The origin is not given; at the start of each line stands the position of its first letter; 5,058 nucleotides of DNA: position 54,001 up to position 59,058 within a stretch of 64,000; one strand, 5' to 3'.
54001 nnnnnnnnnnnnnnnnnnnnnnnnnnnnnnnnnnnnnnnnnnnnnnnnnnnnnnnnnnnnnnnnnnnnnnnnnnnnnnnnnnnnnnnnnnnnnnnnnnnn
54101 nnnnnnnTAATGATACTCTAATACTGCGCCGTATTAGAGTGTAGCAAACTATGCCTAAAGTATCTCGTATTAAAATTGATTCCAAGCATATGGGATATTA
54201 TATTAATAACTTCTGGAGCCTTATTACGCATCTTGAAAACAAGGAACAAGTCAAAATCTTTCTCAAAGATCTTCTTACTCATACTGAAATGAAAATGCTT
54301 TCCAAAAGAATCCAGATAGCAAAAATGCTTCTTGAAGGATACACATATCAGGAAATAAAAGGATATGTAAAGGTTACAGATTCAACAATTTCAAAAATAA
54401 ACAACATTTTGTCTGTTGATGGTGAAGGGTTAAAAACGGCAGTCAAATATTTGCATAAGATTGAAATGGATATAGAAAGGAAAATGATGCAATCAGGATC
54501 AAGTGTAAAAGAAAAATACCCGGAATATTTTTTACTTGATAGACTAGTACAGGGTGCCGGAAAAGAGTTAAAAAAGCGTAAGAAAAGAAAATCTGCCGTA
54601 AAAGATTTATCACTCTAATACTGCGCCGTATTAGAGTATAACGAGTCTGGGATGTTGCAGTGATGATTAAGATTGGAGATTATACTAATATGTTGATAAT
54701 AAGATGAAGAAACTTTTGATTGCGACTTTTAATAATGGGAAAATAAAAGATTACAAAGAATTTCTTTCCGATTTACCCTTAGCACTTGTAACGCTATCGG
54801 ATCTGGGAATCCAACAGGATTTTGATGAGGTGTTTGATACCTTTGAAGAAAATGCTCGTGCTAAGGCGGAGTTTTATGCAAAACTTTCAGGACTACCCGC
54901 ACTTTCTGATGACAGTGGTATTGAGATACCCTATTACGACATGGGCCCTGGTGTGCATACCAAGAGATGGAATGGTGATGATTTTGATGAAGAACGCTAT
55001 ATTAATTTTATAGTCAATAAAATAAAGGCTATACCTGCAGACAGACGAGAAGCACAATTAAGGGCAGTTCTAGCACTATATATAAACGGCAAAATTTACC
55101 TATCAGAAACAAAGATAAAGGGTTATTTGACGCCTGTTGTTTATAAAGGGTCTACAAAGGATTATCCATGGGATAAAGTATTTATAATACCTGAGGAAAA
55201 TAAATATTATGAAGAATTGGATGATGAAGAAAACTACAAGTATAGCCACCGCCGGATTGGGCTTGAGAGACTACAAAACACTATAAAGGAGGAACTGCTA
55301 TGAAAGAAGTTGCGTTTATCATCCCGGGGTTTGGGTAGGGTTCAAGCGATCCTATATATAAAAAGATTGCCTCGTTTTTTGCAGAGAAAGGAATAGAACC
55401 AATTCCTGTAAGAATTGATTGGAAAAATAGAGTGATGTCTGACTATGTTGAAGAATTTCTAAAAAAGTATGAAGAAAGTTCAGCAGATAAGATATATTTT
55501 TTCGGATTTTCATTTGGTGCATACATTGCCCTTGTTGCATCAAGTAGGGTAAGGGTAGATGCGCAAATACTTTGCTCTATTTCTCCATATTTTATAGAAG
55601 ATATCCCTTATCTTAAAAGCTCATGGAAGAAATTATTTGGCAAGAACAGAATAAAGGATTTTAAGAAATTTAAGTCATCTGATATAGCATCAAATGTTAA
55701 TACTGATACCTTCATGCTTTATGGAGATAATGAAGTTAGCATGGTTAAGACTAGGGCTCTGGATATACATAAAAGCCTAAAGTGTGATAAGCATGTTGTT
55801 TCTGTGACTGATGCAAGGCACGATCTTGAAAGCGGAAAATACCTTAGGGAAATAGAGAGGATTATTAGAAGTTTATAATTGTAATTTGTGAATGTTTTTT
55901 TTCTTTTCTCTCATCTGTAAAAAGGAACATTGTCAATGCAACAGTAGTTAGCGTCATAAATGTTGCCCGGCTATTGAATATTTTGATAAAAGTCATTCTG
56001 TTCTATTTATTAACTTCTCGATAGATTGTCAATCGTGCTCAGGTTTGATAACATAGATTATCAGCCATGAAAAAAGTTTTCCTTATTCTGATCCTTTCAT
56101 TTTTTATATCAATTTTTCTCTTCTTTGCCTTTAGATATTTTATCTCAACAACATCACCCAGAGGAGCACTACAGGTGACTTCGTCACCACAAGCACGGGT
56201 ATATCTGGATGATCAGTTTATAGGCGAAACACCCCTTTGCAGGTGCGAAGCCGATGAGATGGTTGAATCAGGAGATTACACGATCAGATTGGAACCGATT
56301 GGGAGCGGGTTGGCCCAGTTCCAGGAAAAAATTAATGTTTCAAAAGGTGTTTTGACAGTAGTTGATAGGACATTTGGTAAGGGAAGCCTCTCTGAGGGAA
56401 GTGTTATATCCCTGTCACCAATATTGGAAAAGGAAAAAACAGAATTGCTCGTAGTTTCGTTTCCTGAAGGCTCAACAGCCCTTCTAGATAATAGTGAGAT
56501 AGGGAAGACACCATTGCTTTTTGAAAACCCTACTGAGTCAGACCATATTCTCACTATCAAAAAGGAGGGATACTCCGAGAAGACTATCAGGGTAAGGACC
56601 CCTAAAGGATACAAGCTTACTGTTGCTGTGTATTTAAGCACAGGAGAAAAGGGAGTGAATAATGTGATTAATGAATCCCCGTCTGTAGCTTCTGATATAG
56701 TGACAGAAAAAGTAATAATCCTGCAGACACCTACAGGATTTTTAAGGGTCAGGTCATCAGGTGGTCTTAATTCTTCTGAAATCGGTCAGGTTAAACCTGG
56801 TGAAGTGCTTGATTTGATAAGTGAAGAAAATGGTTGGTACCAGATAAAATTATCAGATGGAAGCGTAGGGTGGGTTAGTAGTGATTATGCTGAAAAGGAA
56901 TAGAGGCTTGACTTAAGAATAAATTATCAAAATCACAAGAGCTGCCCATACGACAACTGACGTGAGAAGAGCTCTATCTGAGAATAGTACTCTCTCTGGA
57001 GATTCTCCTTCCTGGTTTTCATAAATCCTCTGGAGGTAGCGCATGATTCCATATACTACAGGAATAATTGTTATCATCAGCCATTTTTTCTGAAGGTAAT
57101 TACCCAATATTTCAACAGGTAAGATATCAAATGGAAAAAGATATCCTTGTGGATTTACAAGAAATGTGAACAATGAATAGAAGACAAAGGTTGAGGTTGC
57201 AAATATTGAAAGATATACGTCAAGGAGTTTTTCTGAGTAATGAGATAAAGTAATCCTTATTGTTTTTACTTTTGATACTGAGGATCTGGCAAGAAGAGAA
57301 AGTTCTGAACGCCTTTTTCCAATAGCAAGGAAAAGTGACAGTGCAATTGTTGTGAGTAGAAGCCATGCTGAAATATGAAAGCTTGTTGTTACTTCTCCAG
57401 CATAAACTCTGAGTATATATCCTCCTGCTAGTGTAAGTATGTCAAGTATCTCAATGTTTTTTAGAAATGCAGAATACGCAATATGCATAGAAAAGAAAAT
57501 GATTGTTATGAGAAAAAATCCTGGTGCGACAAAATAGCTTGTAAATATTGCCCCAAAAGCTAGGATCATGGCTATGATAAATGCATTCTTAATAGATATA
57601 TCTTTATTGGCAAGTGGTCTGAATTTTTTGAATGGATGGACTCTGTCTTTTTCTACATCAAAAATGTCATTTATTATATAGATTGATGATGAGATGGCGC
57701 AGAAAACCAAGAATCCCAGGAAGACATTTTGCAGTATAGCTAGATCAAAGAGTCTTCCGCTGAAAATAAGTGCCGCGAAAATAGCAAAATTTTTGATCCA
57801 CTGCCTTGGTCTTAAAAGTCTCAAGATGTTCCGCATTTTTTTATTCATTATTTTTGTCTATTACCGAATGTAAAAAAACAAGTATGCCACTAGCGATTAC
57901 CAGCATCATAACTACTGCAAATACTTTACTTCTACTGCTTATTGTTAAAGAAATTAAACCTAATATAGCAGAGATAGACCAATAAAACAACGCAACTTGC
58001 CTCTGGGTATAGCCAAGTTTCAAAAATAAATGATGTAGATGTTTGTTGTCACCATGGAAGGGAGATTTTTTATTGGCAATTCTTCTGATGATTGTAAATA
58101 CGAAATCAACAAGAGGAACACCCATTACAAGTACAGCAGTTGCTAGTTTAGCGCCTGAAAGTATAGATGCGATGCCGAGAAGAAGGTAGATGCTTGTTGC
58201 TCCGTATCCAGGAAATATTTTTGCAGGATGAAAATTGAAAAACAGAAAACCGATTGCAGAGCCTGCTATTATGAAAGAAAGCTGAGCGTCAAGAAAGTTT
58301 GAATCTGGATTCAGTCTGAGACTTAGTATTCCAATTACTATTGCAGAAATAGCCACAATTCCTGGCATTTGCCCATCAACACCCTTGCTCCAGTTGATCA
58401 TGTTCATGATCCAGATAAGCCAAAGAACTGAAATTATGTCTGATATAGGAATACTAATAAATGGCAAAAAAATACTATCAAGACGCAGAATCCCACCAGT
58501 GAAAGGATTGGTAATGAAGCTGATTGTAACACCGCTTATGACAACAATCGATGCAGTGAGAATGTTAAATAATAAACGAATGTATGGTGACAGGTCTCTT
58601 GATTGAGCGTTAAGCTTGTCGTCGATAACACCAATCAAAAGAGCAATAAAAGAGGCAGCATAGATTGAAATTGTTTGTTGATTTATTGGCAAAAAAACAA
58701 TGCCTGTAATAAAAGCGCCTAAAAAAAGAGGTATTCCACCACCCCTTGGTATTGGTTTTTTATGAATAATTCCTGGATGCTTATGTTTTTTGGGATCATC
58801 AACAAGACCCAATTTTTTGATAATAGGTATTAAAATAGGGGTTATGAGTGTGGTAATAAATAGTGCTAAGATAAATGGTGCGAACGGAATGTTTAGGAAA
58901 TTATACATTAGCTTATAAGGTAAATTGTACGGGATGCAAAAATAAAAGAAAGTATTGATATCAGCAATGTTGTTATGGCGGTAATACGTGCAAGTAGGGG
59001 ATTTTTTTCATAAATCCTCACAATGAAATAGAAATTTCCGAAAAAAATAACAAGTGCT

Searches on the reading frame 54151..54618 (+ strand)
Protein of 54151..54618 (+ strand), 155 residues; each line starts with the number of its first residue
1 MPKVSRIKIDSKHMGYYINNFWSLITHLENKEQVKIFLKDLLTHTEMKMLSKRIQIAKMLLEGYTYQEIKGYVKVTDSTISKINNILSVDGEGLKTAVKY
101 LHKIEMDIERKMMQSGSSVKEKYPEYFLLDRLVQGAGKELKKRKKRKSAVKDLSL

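Call 19: search_protein_families(library=pfam, proteins=[window:54151-54618:+], max_evalue=0.001)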
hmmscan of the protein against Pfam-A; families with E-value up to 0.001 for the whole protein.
window:54151-54618:+ (155 aa): 1 family
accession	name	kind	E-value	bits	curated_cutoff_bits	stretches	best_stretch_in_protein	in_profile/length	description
PF01371.25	Trp_repressor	-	4.7e-16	59.1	27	1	19-99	4-85/88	Trp repressor protein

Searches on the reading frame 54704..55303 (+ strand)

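Call 19: search_protein_families(library=pfam, proteins=[window:54704-55303:+], max_evalue=0.001)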
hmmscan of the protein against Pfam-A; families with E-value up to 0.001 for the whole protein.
window:54704-55303:+ (199 aa): 1 family
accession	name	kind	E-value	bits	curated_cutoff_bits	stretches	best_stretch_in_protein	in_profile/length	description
PF01725.21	Ham1p_like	-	9.9e-37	127.1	22.5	1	4-191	1-184/186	Ham1 family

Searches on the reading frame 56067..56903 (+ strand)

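Call 19: search_protein_families(library=pfam, proteins=[window:56067-56903:+], max_evalue=0.001)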
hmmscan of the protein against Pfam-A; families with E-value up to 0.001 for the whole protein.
window:56067-56903:+ (278 aa): 5 families
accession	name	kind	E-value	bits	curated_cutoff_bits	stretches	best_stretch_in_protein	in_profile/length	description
PF08308.17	PEGA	-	1.1e-15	57.7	20.8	2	126-186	3-65/71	PEGA domain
PF08239.17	SH3_3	-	1.1e-13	51.6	27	1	225-274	2-52/54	Bacterial SH3 domain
PF18348.7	SH3_16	-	3.2e-06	27.3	25.8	1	241-273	14-47/49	Bacterial dipeptidyl-peptidase Sh3 domain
PF06347.19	SH3_4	-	1.5e-05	25.1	24.1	1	229-272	8-51/56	Bacterial SH3 domain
PF23795.1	SH3_YKFC_2nd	-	0.00043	20.5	27.4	0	248-273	27-52/57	YKFC SH3b2 domain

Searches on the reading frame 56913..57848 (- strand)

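Call 60: search_protein_families(library=pfam, proteins=[window:56913-57848:-], max_evalue=0.001)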
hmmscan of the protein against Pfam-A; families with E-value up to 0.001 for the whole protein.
window:56913-57848:- (311 aa): 1 family
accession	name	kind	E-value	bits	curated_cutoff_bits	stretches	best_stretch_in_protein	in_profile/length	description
PF01040.23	UbiA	-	1.6e-18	67.4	34.2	1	22-233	5-211/250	UbiA prenyltransferase family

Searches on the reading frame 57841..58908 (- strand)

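Call 60: search_protein_families(library=pfam, proteins=[window:57841-58908:-], max_evalue=0.001)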
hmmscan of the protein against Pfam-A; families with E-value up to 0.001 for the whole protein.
window:57841-58908:- (355 aa): 1 family
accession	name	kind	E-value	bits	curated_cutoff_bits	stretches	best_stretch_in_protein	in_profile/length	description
PF00953.26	Glycos_transf_4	-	1.4e-23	84.1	27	1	80-251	2-159/160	Glycosyl transferase family 4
